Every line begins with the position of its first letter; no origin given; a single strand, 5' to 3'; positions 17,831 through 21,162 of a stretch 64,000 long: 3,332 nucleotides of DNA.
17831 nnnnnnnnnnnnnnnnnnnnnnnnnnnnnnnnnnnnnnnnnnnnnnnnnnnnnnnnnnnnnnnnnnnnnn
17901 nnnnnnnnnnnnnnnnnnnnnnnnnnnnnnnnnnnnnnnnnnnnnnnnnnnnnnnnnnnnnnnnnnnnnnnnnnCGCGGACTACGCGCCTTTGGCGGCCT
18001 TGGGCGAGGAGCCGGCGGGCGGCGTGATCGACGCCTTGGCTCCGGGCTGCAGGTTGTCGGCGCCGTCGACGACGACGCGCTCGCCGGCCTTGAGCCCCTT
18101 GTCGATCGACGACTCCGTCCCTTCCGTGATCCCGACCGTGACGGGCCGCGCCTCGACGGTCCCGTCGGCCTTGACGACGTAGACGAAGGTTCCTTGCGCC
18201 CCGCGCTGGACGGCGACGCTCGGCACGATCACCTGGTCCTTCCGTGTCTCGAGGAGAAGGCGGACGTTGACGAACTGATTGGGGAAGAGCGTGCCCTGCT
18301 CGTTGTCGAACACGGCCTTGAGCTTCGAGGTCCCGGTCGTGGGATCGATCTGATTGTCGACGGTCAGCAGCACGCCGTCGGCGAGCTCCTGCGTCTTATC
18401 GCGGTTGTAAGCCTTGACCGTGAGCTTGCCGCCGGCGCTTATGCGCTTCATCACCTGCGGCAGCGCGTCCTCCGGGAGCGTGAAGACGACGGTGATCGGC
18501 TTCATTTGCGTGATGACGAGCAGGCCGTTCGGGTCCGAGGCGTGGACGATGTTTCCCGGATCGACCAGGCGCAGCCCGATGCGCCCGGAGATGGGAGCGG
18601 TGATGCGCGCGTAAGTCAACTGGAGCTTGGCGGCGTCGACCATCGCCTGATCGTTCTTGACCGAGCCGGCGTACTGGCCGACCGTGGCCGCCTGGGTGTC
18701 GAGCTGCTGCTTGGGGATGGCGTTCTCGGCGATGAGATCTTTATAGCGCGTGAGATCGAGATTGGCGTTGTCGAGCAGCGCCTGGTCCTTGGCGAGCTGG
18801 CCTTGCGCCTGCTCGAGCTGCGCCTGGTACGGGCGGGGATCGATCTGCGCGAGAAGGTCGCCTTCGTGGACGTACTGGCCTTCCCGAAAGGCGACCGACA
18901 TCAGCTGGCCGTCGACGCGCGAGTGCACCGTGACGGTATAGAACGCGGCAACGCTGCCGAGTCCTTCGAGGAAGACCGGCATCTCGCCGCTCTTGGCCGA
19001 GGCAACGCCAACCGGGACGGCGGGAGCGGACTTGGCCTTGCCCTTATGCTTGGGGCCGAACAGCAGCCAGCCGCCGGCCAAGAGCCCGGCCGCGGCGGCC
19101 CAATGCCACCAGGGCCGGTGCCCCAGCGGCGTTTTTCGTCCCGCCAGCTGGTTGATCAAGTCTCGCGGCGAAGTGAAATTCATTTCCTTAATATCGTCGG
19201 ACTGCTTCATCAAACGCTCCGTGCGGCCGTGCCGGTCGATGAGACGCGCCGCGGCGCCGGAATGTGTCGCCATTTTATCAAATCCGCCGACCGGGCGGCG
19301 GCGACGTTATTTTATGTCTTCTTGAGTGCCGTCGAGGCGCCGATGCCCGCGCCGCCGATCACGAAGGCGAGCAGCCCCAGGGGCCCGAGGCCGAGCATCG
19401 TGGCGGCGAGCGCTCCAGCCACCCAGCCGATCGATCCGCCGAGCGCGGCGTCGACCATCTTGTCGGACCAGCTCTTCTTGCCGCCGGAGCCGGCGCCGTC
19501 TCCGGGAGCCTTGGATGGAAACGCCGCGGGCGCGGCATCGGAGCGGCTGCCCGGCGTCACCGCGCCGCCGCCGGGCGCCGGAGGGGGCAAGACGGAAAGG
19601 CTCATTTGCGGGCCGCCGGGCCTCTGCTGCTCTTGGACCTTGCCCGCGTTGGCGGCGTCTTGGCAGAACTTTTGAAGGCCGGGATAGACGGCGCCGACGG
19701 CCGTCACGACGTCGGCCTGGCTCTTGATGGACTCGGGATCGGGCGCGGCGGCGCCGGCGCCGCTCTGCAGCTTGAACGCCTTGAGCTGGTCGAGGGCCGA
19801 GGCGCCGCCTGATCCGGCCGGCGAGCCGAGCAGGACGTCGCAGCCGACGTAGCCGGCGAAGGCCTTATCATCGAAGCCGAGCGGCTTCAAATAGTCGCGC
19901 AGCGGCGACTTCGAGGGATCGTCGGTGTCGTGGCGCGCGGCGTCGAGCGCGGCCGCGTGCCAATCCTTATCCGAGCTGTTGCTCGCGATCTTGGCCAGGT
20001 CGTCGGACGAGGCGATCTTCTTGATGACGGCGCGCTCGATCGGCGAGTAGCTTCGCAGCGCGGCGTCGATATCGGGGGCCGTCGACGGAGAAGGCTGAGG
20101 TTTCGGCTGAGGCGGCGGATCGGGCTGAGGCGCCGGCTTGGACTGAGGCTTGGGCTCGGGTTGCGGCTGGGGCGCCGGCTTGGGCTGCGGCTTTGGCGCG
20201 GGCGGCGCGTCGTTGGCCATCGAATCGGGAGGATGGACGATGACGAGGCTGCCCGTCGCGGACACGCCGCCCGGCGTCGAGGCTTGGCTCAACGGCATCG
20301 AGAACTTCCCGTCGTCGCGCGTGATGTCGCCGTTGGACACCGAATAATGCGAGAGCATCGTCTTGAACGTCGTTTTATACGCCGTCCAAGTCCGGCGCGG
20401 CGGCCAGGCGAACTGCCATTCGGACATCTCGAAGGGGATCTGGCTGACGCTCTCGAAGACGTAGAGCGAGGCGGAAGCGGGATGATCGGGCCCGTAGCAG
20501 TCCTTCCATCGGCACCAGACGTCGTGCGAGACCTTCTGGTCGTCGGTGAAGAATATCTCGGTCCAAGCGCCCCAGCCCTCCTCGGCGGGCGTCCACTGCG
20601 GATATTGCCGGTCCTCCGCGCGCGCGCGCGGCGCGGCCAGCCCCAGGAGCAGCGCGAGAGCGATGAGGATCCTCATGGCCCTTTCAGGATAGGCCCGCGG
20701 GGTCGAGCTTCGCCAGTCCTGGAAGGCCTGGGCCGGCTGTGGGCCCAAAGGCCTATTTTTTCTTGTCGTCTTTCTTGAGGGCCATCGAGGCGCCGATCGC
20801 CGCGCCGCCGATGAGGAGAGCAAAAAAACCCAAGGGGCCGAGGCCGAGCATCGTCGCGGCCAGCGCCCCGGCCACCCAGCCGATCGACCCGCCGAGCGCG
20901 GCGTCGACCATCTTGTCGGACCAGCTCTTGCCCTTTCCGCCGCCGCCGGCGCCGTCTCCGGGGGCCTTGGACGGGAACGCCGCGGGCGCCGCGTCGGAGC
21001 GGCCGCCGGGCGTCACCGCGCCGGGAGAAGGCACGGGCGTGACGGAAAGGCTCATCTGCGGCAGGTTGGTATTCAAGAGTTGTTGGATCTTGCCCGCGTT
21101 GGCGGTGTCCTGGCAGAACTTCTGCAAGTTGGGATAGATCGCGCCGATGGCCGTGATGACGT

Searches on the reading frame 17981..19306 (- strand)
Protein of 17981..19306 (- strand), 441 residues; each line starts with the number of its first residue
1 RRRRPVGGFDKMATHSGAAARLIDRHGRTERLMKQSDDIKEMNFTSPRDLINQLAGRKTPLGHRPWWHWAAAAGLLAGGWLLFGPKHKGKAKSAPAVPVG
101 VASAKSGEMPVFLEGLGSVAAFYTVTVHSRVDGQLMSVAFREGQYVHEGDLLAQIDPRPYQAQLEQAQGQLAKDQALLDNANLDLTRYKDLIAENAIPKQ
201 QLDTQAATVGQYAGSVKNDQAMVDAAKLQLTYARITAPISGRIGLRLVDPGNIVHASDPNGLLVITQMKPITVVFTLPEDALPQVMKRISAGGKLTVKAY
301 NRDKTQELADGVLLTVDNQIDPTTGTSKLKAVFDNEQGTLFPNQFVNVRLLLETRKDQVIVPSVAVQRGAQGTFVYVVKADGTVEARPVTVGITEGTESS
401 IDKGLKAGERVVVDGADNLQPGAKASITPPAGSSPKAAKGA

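Call 41: search_protein_families(library=pfam, proteins=[window:17981-19306:-], max_evalue=0.001)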
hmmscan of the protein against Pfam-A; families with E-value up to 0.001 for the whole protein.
window:17981-19306:- (441 aa): 4 families
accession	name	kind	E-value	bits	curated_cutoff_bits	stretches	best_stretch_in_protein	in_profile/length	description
PF13437.12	HlyD_3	-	2.3e-13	51.3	22.2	1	235-336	2-96/106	HlyD family secretion protein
PF16576.10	HlyD_D23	-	2.3e-11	43.8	30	1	125-346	20-214/214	Barrel-sandwich domain of CusB or HlyD membrane-fusion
PF13533.13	Biotin_lipoyl_2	-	5.5e-09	36.1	29.8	1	125-156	1-32/32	Biotin-lipoyl like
PF00529.27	CusB_dom_1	-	0.00094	19.8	26.5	0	124-413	12-89/89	Cation efflux system protein CusB domain 1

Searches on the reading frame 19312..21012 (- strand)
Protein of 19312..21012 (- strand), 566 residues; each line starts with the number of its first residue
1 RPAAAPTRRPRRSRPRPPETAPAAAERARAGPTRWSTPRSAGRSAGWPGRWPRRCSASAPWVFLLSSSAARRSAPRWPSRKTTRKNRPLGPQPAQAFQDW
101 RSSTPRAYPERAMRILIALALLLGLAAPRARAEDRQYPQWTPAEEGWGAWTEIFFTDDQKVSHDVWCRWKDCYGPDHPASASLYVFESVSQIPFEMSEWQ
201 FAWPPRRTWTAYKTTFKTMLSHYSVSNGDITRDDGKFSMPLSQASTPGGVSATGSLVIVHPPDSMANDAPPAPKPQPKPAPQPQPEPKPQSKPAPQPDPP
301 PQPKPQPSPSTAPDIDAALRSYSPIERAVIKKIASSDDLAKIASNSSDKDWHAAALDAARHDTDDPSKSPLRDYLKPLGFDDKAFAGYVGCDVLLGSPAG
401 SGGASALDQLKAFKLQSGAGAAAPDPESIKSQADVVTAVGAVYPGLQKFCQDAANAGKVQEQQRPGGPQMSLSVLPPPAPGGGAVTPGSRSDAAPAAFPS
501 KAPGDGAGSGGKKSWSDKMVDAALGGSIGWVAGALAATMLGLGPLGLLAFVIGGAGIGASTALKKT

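Call 40: search_protein_families(library=pfam, proteins=[window:19312-21012:-], max_evalue=0.001)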
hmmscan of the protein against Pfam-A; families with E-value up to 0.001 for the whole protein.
window:19312-21012:- (566 aa): 1 family
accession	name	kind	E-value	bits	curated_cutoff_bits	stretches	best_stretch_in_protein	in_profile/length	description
PF05887.16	Trypan_PARP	-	2.8e-05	24.6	100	1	263-314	53-108/134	Procyclic acidic repetitive protein (PARP)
